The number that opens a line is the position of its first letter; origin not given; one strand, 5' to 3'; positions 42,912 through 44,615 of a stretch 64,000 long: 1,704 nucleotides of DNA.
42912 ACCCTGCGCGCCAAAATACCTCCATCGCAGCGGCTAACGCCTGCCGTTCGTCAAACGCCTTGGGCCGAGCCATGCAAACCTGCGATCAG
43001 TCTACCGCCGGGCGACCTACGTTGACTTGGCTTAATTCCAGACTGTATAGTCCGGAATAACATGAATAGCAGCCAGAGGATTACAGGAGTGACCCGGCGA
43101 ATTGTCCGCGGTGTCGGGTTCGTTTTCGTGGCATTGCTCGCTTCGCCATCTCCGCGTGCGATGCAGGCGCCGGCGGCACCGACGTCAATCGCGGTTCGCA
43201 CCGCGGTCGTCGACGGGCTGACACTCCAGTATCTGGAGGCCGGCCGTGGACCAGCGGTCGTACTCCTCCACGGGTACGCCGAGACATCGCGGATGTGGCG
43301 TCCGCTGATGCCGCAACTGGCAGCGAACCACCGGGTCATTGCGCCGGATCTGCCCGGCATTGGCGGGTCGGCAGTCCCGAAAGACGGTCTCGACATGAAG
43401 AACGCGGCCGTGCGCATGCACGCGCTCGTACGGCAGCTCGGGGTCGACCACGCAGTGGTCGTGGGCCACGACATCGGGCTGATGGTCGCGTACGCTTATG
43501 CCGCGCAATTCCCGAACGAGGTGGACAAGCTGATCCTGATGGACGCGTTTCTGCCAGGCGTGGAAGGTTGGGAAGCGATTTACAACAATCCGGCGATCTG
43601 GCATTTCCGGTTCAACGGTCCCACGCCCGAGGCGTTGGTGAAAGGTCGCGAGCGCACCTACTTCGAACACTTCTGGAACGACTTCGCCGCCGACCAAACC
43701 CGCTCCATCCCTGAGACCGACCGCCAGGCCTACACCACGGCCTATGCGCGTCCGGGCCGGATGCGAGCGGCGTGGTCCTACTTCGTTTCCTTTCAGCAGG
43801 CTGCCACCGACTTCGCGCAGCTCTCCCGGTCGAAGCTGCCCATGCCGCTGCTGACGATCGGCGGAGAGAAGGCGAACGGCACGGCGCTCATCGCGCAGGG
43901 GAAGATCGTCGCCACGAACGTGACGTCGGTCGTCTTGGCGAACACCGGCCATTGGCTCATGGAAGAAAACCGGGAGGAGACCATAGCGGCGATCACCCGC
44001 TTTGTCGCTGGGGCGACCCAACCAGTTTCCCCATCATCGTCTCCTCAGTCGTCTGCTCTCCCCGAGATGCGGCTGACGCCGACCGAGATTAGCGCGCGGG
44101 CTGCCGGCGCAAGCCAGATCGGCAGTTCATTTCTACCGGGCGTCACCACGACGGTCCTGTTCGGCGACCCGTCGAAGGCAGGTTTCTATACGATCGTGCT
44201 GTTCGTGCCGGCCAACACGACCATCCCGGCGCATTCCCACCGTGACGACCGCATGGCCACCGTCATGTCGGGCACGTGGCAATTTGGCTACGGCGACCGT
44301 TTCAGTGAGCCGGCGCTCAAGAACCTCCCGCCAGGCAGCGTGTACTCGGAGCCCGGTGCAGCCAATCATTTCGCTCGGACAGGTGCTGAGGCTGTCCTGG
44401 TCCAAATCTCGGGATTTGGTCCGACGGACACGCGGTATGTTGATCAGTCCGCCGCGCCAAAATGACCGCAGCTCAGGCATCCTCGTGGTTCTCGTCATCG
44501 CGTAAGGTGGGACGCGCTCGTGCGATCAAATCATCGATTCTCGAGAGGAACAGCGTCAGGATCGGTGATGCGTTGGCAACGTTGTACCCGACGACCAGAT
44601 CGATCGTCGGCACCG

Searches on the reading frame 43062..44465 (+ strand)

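Call 37: search_protein_families(library=pfam, proteins=[window:43062-44465:+], max_evalue=0.001)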
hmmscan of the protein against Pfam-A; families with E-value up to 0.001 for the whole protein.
window:43062-44465:+ (467 aa): 3 families
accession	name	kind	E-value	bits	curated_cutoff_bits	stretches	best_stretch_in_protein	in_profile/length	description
PF00561.26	Abhydrolase_1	-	1.1e-28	101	25.8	1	64-303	1-244/245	alpha/beta hydrolase fold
PF12697.13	Abhydrolase_6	-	3.4e-21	77.4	26.3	1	66-309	1-216/217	Alpha/beta hydrolase family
PF12146.15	Hydrolase_4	-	2.7e-06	27.3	27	1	65-170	6-117/239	Serine aminopeptidase, S33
